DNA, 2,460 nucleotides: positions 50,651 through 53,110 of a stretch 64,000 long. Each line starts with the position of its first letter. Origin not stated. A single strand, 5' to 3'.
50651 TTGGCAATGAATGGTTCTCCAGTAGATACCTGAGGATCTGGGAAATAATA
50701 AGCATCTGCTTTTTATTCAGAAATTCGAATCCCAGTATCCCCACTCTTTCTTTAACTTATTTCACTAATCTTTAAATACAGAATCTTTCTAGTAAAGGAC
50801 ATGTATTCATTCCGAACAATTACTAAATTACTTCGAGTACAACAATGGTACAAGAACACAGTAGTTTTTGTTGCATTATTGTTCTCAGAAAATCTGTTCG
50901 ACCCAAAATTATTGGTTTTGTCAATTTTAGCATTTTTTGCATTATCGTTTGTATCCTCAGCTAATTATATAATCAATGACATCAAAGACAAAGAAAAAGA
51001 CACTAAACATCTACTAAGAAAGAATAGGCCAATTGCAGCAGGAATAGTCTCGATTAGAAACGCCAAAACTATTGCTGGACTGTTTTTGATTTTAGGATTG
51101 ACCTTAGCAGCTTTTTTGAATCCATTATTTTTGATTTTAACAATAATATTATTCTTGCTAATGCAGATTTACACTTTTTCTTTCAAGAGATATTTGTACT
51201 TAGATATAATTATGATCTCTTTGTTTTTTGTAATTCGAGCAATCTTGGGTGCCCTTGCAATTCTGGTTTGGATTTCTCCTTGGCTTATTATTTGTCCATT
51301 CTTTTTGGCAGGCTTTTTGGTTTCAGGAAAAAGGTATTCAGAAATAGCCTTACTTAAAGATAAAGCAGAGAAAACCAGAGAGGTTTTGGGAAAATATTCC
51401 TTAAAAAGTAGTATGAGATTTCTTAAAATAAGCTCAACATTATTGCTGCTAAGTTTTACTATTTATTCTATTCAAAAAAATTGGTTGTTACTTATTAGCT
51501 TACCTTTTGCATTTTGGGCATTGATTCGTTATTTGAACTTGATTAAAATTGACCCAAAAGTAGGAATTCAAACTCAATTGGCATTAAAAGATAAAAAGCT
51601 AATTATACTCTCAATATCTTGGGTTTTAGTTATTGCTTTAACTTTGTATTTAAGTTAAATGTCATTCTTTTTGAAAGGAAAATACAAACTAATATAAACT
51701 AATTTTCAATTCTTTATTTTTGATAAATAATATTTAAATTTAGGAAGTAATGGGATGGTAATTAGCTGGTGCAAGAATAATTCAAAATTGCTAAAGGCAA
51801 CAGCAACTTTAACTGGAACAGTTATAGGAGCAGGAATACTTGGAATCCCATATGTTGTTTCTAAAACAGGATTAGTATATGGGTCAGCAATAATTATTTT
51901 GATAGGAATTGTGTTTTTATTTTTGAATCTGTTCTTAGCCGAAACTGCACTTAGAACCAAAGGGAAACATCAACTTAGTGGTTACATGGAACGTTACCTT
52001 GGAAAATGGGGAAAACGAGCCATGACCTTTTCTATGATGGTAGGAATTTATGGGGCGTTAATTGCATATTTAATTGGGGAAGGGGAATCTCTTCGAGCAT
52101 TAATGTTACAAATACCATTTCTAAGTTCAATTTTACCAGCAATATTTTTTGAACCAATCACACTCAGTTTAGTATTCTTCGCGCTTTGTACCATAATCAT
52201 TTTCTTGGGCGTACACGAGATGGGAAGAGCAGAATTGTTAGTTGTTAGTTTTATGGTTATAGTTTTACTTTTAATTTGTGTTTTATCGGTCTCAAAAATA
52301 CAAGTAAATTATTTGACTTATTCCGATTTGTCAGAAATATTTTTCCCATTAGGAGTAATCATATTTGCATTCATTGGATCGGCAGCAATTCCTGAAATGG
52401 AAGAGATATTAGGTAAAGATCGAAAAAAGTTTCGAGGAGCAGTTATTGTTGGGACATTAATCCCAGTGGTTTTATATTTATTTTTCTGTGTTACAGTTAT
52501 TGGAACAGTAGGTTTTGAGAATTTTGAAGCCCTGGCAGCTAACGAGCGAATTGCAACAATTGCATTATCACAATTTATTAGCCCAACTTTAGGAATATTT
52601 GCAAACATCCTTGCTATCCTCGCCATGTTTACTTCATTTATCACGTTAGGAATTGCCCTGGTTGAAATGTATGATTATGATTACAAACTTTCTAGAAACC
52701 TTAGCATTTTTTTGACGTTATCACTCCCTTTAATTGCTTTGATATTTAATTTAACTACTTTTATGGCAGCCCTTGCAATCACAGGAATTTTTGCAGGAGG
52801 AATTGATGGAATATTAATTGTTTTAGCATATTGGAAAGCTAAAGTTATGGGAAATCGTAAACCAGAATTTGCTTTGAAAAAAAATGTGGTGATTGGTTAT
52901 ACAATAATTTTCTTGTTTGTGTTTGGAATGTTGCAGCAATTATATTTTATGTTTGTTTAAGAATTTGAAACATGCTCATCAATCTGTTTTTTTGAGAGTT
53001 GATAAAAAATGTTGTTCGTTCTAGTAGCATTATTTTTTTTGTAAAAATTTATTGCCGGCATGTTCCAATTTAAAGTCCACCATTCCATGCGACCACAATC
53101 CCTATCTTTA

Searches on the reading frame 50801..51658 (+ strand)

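Call 9: search_protein_families(library=pfam, proteins=[window:50801-51658:+], max_evalue=0.1)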
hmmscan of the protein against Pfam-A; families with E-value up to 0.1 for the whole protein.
window:50801-51658:+ (285 aa): 2 families
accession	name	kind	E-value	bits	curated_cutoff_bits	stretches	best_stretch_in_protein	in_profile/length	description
PF01040.23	UbiA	-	3.5e-27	95.7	34.2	1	22-251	6-235/250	UbiA prenyltransferase family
PF19094.5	EMC6_arch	-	0.044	14.7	26.7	1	79-149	17-85/87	EMC6-arch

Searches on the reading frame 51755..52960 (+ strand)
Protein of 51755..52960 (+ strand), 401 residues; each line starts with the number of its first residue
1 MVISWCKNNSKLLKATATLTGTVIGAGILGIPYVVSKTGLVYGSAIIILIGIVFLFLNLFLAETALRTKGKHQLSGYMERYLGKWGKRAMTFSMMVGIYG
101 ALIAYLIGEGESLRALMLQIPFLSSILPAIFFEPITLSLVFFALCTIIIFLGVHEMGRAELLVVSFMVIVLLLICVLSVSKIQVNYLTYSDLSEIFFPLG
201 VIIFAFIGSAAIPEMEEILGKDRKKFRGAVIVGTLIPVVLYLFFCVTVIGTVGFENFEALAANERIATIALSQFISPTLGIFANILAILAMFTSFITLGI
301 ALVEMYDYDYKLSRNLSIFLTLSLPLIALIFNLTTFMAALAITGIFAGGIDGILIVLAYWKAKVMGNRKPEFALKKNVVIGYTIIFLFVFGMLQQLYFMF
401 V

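Call 9: search_protein_families(library=pfam, proteins=[window:51755-52960:+], max_evalue=0.1)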
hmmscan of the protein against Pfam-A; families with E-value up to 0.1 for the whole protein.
window:51755-52960:+ (401 aa): 5 families
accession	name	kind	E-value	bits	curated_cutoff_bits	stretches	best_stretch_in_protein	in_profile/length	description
PF03222.19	Trp_Tyr_perm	-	9.9e-37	127.4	22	1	10-393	3-388/393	Tryptophan/tyrosine permease family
PF01490.24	Aa_trans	-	1.6e-18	67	25.6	1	10-305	3-298/410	Transmembrane amino acid transporter protein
PF13520.12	AA_permease_2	-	7.5e-09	35.4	27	1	12-301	3-294/427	Amino acid permease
PF03845.19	Spore_permease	-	3.9e-06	26.4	23.4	1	19-330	11-310/321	Spore germination protein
PF23488.1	YKL065W-A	-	0.042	14.4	27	0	215-244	22-54/73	YKL065W-A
